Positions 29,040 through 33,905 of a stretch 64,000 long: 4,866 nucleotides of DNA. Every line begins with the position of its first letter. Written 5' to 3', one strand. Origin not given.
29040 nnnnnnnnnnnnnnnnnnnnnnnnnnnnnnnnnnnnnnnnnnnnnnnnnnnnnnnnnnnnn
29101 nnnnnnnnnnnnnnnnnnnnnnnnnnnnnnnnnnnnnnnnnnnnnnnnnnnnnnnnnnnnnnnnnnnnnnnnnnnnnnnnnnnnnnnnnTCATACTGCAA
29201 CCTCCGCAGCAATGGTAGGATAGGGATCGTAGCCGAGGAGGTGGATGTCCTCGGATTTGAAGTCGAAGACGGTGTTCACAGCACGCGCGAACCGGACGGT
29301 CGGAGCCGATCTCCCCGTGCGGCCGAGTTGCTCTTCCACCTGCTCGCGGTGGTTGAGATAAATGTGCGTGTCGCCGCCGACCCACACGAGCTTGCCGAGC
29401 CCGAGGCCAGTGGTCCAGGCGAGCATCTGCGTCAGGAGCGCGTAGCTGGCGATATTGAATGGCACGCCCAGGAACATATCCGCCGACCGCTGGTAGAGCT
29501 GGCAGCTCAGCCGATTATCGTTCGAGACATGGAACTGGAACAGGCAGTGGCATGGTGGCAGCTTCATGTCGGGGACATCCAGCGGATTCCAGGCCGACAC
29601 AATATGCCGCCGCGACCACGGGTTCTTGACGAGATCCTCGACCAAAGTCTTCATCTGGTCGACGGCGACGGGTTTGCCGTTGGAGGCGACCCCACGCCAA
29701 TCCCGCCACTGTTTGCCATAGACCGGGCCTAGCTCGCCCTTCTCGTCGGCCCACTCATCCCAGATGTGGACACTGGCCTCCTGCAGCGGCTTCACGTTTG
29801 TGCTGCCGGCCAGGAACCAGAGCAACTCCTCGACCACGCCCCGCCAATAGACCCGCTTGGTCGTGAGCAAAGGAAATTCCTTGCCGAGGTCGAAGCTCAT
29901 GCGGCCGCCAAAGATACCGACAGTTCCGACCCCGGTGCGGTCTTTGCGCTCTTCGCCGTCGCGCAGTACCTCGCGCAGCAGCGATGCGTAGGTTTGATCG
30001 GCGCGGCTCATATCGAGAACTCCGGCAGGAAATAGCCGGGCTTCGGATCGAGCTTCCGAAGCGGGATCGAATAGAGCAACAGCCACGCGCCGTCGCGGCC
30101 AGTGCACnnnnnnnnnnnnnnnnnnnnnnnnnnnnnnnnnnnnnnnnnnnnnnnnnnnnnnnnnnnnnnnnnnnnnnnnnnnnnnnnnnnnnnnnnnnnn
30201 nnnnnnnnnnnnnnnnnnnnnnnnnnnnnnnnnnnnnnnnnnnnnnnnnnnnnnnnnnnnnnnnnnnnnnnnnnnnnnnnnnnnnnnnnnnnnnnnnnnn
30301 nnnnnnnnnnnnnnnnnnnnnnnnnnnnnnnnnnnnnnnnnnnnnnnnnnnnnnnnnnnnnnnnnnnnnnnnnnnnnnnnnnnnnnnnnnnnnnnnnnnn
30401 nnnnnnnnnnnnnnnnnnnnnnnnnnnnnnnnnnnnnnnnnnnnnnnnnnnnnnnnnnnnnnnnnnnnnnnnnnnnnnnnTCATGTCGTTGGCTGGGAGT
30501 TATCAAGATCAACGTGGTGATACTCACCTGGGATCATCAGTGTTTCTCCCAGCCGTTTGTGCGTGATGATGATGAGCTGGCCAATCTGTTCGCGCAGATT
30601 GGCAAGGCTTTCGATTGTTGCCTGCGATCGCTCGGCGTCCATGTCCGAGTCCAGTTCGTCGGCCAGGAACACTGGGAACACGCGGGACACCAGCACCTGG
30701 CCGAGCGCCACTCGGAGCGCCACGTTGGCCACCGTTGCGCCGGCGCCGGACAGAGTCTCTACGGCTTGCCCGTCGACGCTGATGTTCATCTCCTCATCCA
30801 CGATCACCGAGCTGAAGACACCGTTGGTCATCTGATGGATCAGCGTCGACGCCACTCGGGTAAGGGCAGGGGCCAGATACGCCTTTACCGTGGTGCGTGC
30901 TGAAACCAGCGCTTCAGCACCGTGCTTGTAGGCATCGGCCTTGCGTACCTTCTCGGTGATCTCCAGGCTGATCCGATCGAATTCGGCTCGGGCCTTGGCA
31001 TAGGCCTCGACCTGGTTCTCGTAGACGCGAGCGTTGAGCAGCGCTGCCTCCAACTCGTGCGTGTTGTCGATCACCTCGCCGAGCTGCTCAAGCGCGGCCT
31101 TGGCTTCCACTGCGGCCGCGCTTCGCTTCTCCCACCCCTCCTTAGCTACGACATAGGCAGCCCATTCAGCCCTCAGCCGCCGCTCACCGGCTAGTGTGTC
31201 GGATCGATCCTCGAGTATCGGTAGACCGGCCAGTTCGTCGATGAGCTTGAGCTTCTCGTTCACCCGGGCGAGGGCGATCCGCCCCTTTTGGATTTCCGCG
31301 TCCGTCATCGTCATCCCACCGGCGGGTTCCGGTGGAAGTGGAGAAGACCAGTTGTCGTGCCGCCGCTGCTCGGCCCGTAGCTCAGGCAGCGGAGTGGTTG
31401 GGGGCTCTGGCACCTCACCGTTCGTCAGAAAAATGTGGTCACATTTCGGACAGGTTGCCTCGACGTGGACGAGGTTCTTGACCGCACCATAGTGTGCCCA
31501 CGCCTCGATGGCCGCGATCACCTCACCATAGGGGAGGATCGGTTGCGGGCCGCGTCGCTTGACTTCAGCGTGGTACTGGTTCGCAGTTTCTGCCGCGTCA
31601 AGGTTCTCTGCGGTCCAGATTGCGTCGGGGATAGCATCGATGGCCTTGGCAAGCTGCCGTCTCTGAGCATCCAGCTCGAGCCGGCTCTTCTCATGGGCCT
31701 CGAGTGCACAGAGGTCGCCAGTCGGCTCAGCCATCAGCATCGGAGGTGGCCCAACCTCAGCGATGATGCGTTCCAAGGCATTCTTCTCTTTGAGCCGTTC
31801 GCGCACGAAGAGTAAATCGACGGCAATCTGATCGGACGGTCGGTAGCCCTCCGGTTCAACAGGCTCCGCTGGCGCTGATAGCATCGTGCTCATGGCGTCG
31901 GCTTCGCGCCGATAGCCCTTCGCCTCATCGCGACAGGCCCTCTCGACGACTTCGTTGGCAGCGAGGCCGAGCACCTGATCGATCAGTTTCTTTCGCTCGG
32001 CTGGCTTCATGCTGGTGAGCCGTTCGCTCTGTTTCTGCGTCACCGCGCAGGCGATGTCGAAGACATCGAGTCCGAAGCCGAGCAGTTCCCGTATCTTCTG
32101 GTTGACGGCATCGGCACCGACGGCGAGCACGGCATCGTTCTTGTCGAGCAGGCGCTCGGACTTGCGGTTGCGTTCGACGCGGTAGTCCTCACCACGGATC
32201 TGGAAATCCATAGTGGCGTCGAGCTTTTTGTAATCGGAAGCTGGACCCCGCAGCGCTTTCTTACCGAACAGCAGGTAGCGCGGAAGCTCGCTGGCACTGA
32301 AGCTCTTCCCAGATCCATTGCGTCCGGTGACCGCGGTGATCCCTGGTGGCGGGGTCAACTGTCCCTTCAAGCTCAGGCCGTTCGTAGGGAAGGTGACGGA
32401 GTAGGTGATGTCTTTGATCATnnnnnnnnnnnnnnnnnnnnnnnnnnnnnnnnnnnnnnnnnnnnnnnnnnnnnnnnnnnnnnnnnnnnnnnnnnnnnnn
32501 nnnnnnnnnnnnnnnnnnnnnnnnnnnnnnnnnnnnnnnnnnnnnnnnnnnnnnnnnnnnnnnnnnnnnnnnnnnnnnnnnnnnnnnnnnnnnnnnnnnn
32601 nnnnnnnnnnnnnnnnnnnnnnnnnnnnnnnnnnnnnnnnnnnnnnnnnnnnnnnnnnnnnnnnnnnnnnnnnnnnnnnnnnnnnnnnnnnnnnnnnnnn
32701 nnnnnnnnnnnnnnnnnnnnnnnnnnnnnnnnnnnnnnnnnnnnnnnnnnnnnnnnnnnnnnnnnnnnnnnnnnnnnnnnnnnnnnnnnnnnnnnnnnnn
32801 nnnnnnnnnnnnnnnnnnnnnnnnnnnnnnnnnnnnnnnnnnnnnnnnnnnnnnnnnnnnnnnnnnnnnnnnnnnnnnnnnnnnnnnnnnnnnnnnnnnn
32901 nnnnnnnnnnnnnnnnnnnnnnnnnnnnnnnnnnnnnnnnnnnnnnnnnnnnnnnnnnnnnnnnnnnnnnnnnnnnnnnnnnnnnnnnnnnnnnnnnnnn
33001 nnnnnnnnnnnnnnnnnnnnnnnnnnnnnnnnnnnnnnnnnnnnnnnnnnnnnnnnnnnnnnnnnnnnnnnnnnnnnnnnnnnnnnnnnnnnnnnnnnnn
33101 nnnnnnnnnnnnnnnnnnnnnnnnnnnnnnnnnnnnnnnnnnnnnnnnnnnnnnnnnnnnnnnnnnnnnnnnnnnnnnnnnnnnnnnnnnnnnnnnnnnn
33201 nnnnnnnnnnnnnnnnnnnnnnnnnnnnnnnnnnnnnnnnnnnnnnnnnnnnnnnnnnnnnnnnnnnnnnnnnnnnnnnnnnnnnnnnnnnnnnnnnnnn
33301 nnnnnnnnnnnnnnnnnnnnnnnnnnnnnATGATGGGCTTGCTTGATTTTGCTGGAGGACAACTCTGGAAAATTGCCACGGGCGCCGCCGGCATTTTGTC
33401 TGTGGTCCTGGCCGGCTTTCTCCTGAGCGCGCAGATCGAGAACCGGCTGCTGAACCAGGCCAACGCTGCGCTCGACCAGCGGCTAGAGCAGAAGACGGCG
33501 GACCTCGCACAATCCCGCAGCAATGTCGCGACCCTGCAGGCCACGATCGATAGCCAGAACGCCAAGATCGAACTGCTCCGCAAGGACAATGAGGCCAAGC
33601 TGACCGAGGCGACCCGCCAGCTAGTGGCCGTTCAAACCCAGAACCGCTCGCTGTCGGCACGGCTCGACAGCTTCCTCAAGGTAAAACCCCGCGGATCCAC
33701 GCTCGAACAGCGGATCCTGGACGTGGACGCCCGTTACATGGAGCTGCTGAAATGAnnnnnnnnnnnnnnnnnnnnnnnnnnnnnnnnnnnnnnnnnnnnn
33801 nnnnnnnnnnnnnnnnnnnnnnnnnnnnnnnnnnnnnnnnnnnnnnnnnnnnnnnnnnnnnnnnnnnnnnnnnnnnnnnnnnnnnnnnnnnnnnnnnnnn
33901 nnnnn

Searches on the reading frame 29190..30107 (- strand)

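Call 27: search_protein_families(library=phrogs, proteins=[window:29190-30107:-], max_evalue=0.00001)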
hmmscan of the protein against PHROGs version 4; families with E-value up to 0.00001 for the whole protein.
window:29190-30107:- (305 aa): 4 families
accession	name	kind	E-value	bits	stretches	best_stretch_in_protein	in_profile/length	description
phrog_160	-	DNA, RNA and nucleotide metabolism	3.8e-110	368.9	1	31-305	27-308/335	thymidylate synthase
phrog_5682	-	DNA, RNA and nucleotide metabolism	2.1e-60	204.6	1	94-305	6-209/209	thymidylate synthase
phrog_5131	-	DNA, RNA and nucleotide metabolism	1.6e-25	91.2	1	30-267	3-234/357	thymidylate synthase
phrog_3676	-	DNA, RNA and nucleotide metabolism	3e-10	40.8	1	92-288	69-262/351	thymidylate synthase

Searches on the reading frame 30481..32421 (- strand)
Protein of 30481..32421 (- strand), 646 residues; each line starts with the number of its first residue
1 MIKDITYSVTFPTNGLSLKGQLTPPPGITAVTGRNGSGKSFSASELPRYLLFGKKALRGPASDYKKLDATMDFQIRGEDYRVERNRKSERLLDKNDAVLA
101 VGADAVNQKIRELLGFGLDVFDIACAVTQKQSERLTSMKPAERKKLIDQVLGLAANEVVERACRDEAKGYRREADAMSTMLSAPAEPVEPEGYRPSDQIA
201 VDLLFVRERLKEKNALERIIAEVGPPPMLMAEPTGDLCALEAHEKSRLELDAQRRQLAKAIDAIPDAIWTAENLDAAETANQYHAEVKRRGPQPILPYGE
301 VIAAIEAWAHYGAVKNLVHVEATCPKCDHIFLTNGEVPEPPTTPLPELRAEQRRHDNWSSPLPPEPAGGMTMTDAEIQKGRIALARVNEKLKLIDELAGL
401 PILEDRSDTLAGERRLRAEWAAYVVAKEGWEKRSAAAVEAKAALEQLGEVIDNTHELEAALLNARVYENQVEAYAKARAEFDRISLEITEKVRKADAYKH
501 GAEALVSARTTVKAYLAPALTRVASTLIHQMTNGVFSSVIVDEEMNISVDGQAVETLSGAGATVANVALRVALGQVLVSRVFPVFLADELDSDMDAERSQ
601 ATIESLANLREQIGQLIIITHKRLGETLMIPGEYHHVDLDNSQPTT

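Call 27: search_protein_families(library=phrogs, proteins=[window:30481-32421:-], max_evalue=0.00001)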
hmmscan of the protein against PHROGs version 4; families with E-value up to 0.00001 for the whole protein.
window:30481-32421:- (646 aa): 1 family
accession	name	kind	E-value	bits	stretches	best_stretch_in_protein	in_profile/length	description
phrog_77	-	DNA, RNA and nucleotide metabolism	1.4e-28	101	1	21-622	316-930/967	SbcC-like subunit of palindrome specific endonuclease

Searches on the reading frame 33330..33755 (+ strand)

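Call 58: search_protein_families(library=pfam, proteins=[window:33330-33755:+], max_evalue=0.001)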
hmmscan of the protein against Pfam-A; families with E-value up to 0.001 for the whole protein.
window:33330-33755:+ (141 aa): 1 family
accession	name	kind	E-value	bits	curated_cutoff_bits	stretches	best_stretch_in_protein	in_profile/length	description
PF09486.15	HrpB7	-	8e-05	23.6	29.7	1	34-94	84-144/157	Bacterial type III secretion protein (HrpB7)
